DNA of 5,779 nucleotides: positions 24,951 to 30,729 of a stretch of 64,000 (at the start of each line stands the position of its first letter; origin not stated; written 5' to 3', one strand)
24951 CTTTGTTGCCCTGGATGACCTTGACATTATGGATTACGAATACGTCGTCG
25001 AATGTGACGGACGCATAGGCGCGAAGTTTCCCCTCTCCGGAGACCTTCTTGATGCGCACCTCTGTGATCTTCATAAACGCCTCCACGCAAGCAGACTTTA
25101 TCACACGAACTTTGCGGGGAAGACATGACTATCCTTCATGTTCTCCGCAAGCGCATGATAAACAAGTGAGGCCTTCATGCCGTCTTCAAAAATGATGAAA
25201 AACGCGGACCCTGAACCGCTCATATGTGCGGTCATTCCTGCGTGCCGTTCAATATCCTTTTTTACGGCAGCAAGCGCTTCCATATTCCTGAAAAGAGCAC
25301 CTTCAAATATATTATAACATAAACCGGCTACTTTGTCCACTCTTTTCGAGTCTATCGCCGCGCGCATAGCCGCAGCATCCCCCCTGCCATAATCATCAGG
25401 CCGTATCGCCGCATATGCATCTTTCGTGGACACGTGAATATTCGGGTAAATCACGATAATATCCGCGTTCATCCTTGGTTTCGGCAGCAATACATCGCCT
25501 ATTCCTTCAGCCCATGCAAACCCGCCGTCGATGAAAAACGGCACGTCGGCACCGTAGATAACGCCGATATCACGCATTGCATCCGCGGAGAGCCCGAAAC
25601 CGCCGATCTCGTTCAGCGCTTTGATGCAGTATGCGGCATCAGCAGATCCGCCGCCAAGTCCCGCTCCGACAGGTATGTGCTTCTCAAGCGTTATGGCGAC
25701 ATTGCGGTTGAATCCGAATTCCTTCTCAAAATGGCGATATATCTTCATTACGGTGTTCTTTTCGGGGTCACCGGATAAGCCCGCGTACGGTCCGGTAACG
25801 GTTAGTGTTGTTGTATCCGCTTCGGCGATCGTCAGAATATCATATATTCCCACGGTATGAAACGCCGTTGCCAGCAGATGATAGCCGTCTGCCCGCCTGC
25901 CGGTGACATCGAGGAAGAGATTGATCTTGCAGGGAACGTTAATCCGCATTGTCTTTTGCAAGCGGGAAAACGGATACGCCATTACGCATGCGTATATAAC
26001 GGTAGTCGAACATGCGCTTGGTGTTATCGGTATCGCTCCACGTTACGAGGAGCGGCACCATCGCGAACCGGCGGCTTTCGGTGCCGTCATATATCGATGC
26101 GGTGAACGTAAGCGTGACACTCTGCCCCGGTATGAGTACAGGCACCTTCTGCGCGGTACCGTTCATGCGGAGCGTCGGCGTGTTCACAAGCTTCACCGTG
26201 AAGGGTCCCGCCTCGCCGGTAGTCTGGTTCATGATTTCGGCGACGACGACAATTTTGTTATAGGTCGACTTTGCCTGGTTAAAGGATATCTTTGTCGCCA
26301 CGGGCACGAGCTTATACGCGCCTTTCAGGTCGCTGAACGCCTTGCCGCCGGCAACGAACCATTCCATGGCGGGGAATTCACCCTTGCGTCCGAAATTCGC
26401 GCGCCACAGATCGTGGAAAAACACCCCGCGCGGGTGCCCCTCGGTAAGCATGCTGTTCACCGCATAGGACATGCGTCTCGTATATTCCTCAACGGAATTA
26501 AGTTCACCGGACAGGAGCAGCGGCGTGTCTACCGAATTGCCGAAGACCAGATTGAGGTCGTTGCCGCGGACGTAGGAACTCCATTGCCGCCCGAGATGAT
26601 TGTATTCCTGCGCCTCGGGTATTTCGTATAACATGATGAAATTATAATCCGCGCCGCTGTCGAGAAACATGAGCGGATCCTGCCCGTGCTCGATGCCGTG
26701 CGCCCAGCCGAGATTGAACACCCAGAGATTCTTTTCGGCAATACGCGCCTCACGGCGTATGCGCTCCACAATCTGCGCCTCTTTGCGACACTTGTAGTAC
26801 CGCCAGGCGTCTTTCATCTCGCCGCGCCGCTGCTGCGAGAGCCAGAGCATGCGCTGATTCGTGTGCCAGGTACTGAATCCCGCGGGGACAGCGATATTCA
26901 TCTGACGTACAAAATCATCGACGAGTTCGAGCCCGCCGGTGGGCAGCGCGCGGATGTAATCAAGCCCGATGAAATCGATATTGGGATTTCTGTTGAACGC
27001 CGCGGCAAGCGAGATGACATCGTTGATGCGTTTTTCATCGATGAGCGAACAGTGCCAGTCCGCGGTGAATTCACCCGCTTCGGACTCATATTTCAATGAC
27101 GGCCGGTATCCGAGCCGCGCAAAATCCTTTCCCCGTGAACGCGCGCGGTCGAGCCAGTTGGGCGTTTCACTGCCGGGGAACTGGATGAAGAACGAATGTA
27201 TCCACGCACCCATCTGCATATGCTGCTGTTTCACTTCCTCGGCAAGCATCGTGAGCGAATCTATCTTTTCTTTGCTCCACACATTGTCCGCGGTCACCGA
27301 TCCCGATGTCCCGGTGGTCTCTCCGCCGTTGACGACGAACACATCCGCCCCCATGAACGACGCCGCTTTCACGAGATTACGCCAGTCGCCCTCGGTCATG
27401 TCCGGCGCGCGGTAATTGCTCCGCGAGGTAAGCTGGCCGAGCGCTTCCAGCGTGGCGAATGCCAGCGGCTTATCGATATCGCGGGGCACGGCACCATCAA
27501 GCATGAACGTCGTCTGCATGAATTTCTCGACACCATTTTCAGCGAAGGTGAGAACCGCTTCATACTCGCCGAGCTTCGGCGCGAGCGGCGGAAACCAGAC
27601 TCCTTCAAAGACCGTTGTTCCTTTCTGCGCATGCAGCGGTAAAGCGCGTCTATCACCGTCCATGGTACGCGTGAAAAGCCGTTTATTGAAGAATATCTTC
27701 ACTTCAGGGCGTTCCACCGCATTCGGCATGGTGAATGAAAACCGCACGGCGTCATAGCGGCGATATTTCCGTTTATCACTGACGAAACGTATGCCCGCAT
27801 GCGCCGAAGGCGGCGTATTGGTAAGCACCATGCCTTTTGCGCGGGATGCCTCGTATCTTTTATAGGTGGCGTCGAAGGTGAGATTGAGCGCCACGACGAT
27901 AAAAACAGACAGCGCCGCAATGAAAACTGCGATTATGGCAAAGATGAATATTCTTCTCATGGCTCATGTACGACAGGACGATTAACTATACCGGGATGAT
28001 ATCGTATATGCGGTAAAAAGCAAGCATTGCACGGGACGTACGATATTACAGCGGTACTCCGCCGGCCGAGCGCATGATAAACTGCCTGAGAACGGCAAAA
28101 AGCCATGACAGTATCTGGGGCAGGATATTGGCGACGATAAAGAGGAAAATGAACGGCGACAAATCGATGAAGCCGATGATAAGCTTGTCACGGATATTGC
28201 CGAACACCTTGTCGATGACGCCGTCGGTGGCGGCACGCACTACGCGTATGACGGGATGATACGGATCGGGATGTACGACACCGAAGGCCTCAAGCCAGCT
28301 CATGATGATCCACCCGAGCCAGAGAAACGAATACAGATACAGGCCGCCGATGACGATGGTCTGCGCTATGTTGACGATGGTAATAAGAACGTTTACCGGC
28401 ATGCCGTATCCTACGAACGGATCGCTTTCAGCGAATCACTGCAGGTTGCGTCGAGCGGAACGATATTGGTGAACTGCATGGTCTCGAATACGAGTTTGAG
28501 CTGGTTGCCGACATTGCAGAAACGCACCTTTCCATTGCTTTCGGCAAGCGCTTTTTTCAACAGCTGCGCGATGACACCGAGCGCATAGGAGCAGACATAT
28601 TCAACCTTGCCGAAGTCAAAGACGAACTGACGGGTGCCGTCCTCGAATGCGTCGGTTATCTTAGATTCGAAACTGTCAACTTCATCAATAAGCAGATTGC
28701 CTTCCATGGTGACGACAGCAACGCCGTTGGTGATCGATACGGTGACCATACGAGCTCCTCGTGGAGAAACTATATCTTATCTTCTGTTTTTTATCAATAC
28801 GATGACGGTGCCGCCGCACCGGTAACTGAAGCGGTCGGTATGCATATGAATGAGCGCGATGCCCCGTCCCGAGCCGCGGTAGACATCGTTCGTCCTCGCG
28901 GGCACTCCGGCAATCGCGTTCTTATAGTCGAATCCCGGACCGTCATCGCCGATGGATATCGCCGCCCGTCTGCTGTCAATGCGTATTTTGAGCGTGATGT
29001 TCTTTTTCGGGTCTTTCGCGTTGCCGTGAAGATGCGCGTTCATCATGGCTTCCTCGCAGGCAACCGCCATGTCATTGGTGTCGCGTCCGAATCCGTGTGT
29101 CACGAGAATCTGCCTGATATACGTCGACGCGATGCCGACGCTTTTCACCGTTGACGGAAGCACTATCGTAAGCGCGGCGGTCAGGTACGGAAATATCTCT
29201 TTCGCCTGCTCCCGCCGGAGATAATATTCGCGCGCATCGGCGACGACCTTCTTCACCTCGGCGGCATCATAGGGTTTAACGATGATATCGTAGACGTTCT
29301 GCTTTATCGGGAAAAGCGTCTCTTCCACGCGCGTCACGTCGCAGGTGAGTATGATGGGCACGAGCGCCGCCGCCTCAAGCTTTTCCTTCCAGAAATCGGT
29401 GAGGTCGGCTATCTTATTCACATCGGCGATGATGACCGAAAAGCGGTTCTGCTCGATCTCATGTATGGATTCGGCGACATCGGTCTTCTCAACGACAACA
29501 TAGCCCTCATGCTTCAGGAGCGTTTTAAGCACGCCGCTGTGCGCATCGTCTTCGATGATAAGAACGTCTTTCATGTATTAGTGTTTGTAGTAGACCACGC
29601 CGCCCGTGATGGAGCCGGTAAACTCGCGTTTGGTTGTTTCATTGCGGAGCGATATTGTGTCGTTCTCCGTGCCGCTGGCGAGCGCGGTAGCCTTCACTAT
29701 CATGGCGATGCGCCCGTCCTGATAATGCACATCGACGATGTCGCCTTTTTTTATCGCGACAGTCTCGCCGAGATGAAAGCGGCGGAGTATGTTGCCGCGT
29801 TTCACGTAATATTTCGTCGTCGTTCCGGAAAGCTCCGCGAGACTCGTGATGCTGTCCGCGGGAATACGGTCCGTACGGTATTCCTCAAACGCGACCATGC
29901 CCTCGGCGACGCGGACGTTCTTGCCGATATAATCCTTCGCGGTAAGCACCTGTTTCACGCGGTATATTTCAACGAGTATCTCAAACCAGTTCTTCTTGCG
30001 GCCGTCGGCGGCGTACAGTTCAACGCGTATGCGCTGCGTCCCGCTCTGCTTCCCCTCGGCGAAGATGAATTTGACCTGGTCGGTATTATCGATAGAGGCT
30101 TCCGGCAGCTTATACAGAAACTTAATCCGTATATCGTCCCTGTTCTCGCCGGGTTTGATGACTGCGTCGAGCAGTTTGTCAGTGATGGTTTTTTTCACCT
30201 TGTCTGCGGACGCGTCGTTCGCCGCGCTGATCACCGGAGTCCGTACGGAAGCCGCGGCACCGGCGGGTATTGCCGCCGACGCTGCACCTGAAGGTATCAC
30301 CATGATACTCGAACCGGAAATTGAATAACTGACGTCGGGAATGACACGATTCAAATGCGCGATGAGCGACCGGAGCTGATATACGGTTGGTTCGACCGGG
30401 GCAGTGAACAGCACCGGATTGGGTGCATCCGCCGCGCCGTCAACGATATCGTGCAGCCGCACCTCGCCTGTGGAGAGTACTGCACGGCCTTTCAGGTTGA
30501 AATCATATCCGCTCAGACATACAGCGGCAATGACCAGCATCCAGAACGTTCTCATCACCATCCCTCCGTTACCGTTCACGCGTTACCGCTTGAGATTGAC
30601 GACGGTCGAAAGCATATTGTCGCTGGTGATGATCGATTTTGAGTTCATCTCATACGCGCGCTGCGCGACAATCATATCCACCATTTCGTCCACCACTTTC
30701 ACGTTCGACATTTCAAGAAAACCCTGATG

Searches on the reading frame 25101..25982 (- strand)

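Call 46: search_protein_families(library=pfam, proteins=[window:25101-25982:-], max_evalue=0.001)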
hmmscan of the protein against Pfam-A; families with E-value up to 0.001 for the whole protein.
window:25101-25982:- (293 aa): 2 families
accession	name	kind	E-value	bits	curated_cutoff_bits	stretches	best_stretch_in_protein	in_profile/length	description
PF00288.32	GHMP_kinases_N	-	5.2e-16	59.1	22.3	1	76-154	1-87/87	GHMP kinases N terminal domain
PF08544.19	GHMP_kinases_C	-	1.8e-07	31.9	21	1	209-283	4-84/85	GHMP kinases C terminal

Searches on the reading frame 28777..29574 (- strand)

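Call 46: search_protein_families(library=pfam, proteins=[window:28777-29574:-], max_evalue=0.001)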
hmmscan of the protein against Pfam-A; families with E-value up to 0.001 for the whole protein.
window:28777-29574:- (265 aa): 2 families
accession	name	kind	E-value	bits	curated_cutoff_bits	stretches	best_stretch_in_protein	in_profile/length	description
PF13581.12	HATPase_c_2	-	4.2e-17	62.8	27.4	1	140-262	2-127/127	Histidine kinase-like ATPase domain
PF00072.30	Response_reg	-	6.4e-07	30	30.2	1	4-111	1-110/111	Response regulator receiver domain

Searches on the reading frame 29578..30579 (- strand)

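Call 46: search_protein_families(library=pfam, proteins=[window:29578-30579:-], max_evalue=0.001)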
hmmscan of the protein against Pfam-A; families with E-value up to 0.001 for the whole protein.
window:29578-30579:- (333 aa): 1 family
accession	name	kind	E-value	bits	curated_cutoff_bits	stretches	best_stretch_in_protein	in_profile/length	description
PF13144.11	ChapFlgA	-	3.8e-18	66.1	23.8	1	210-326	2-116/122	Chaperone for flagella basal body P-ring formation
